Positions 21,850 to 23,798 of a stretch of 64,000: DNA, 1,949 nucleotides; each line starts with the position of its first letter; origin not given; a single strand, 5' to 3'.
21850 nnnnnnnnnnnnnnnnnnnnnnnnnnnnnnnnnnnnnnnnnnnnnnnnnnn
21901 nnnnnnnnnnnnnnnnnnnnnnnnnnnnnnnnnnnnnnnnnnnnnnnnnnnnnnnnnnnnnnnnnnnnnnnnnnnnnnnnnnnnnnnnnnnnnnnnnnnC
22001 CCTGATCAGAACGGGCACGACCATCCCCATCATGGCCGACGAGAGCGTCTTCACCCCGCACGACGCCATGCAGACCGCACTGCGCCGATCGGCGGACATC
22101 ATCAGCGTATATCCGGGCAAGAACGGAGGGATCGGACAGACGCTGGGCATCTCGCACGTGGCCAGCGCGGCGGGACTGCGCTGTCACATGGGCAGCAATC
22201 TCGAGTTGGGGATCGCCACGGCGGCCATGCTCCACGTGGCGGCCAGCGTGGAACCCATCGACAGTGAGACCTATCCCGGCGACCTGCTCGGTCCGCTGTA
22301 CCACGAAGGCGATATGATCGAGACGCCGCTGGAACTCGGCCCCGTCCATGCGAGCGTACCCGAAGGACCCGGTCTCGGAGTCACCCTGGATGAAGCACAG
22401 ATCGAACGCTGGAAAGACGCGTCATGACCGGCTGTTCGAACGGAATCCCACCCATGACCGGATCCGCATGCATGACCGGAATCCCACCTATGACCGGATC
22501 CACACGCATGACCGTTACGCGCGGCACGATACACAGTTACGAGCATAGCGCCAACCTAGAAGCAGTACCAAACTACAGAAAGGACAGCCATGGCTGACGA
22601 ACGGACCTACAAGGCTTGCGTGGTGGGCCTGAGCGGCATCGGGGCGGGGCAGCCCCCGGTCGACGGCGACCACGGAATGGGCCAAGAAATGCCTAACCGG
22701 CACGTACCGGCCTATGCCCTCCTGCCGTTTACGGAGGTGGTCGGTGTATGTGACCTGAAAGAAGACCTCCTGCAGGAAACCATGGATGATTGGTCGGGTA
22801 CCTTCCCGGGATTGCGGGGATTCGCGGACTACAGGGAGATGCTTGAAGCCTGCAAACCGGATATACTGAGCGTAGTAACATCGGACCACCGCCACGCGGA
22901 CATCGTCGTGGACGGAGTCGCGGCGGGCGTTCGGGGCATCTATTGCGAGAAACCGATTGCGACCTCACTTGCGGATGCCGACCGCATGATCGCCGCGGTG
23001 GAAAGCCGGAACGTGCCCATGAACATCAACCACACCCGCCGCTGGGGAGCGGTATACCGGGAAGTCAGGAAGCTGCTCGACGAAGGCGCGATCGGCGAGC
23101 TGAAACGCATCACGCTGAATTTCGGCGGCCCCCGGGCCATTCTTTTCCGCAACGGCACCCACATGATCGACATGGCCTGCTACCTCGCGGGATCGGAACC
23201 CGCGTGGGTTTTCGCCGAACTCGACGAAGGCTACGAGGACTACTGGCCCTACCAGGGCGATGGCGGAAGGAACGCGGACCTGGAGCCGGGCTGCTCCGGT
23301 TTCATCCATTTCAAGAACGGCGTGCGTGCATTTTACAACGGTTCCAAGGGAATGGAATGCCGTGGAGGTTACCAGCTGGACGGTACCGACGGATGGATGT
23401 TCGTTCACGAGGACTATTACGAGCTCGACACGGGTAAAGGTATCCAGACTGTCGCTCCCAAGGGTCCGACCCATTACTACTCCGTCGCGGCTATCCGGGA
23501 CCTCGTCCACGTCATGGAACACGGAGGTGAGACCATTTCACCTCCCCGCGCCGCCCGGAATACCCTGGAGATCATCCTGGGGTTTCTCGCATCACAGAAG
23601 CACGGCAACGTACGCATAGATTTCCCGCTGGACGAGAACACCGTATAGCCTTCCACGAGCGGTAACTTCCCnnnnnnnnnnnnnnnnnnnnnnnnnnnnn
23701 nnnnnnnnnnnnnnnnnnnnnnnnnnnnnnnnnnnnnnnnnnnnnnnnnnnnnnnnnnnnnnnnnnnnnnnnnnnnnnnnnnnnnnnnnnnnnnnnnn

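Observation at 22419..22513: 4 x 18-bp tandem repeat beginning at the stop codon of the enolase-family gene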

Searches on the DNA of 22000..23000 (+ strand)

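Call 34: search_rna_families(source=window, start=22000, end=23000, threshold=evalue, max_evalue=1)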
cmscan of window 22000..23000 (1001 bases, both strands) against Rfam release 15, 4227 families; matches with E-value up to 1: 0.
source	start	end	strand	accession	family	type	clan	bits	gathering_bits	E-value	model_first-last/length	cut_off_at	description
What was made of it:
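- On Structured cis-regulatory RNA: There are no Rfam matches at E <= 1 (call 34).
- There is no Rfam match at E <= 1 (call 34).
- Tried and rejected: An Rfam E-value scan of 22000-23000 gave nothing (call 34).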

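Call 53: search_dna_similar(query=window:22419-22530:+, collection=plasmids, mode=distant, max_evalue=0.01, max_rows=5)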
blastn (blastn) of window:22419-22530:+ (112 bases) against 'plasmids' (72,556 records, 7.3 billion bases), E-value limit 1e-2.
No match.

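Call 54: search_dna_similar(query=window:22419-22530:+, collection=phages, mode=distant, max_evalue=0.01, max_rows=5)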
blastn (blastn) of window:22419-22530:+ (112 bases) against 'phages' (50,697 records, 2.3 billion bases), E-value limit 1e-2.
No match.
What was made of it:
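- It has no match in the plasmid or phage collections (calls 53, 54).
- Tried and rejected: blastn of the array against plasmids and phages gave no match (calls 53, 54).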

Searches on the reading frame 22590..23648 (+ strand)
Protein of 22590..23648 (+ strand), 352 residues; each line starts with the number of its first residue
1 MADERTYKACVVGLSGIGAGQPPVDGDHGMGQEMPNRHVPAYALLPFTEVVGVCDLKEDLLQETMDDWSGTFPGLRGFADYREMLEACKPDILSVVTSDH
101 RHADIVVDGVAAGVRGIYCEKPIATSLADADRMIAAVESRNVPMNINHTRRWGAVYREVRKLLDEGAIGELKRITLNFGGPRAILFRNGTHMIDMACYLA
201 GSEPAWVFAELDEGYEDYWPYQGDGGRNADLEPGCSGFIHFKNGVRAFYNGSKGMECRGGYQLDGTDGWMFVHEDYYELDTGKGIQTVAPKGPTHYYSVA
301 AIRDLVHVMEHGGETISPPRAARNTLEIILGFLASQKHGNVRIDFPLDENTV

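Call 7: search_protein_families(library=pfam, proteins=[window:22590-23648:+])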
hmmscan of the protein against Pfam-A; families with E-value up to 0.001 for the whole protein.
window:22590-23648:+ (352 aa): 3 families
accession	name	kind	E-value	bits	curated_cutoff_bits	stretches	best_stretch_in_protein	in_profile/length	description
PF01408.29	GFO_IDH_MocA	-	3.2e-14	54.1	24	1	36-147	13-119/120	Oxidoreductase family, NAD-binding Rossmann fold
PF22725.1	GFO_IDH_MocA_C3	-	6.4e-12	46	27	1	156-270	1-123/124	GFO/IDH/MocA C-terminal domain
PF02894.22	GFO_IDH_MocA_C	-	0.00022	21.5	22.9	0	184-339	42-213/218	Oxidoreductase family, C-terminal alpha/beta domain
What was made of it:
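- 22590..23648 (+): Downstream gene: Gfo/Idh/MocA oxidoreductase, 352 aa. Pfam GFO_IDH_MocA and its C3 domain (call 7).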
